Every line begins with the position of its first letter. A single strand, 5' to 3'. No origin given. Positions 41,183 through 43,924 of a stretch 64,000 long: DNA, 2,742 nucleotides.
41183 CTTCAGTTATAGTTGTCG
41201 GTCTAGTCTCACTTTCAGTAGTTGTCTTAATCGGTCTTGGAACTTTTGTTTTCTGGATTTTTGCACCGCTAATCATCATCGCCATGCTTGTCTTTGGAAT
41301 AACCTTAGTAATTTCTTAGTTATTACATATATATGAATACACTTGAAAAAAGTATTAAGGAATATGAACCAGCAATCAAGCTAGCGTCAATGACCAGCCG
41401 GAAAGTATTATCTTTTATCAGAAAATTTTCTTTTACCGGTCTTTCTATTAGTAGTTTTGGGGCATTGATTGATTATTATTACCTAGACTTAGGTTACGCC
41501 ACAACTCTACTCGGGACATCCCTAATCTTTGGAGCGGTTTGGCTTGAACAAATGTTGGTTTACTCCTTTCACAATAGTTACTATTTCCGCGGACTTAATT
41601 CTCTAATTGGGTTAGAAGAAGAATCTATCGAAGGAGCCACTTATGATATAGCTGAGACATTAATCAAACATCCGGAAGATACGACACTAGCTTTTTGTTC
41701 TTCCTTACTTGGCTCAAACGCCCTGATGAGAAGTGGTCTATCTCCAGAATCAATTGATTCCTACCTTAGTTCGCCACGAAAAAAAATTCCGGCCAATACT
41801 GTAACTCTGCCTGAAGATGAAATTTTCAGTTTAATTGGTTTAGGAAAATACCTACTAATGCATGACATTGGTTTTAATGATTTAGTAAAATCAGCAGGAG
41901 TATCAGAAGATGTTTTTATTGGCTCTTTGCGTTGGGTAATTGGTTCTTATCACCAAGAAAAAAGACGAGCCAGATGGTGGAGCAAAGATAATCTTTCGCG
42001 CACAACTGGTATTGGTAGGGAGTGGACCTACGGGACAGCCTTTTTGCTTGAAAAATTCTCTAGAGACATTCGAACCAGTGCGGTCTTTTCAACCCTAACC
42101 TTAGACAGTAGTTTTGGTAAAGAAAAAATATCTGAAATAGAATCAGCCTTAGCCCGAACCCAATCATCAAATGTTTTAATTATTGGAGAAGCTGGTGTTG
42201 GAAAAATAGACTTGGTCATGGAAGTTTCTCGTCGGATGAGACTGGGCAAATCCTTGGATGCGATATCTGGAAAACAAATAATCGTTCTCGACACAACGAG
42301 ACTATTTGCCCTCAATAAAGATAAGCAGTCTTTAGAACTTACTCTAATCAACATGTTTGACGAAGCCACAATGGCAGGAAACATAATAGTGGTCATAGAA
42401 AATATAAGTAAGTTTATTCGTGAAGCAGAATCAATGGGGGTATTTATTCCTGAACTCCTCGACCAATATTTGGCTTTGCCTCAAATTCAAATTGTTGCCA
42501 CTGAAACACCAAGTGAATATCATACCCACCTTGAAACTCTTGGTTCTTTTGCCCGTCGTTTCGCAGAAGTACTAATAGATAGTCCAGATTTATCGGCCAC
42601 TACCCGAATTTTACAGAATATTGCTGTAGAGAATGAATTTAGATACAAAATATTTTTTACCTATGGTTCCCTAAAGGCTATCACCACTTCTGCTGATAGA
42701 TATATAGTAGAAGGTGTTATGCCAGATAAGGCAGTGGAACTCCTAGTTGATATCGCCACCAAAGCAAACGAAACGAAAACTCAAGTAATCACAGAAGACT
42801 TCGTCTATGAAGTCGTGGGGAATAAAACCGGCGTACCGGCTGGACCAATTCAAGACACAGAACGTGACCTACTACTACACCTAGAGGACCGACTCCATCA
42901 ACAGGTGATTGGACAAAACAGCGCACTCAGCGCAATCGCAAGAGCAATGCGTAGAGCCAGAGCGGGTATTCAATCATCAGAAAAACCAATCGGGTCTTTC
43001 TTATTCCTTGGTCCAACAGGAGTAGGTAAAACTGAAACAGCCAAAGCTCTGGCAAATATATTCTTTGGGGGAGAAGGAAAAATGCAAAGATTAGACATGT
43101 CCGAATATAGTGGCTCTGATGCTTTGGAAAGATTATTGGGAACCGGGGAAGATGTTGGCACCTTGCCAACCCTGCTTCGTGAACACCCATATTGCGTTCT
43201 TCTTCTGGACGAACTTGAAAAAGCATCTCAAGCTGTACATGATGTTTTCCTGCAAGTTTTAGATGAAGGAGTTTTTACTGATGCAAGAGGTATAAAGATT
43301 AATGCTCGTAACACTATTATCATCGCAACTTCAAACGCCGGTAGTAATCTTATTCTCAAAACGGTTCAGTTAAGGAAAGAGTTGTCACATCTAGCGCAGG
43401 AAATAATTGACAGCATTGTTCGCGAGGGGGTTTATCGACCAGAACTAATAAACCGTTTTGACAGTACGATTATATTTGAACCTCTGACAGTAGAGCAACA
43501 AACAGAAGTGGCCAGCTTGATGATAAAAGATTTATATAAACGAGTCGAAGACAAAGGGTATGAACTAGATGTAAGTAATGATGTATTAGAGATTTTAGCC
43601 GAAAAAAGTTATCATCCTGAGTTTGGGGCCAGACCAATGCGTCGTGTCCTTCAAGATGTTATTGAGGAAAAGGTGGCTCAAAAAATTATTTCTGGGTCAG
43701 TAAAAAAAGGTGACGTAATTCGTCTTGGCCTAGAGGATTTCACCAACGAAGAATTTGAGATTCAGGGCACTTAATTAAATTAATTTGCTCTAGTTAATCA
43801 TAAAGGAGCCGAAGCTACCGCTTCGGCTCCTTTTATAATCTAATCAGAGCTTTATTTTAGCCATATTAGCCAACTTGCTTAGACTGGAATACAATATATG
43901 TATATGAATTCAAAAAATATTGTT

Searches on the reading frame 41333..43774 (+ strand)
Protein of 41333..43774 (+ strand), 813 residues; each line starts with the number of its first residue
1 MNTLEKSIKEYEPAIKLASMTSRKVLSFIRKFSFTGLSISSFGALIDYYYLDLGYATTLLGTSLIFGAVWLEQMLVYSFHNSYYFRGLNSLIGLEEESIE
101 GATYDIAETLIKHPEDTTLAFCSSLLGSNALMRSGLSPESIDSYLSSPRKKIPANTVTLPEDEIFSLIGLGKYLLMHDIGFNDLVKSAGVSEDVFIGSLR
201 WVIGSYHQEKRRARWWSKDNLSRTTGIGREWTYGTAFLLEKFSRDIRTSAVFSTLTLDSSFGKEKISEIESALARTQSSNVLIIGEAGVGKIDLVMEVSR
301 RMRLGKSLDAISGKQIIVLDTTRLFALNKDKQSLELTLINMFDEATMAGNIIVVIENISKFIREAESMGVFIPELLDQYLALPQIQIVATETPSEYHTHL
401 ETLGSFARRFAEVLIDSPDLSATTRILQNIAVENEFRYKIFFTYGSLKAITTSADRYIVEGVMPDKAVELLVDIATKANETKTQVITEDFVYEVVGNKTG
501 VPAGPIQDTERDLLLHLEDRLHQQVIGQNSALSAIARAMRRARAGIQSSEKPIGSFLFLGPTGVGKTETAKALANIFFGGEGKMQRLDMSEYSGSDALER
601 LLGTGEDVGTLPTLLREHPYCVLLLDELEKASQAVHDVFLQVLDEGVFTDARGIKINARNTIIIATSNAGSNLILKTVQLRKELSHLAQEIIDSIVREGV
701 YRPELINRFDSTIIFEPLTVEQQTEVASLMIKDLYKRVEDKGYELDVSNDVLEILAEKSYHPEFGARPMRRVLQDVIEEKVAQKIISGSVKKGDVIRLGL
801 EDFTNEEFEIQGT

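Call 9: search_protein_families(library=pfam, proteins=[window:41333-43774:+])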
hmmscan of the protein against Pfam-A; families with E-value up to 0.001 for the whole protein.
window:41333-43774:+ (813 aa): 8 families
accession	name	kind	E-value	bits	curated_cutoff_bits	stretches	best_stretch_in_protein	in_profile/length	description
PF07724.20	AAA_2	-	3e-39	135.2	27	1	551-711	1-165/166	AAA domain (Cdc48 subfamily)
PF10431.15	ClpB_D2-small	-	3e-22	78.9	21.9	1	718-797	1-80/81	C-terminal, D2-small domain, of ClpB protein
PF00004.35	AAA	-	1.2e-12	48.8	21.2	1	557-670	2-111/131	ATPase family associated with various cellular activities (AAA)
PF07728.20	AAA_5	-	1.1e-10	42.1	22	1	556-671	2-125/139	AAA domain (dynein-related subfamily)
PF00158.32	Sigma54_activat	-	1.6e-07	31.6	20.2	1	538-685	7-159/168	Sigma-54 interaction domain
PF13191.12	AAA_16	-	6.3e-06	27.2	32.6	0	265-302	8-48/167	AAA ATPase domain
PF17871.7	AAA_lid_9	-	8.2e-06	26.1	22.8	1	421-478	3-60/104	AAA lid domain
PF01695.23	IstB_IS21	-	0.00025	21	24.1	0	557-645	96-181/238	IstB-like ATP binding protein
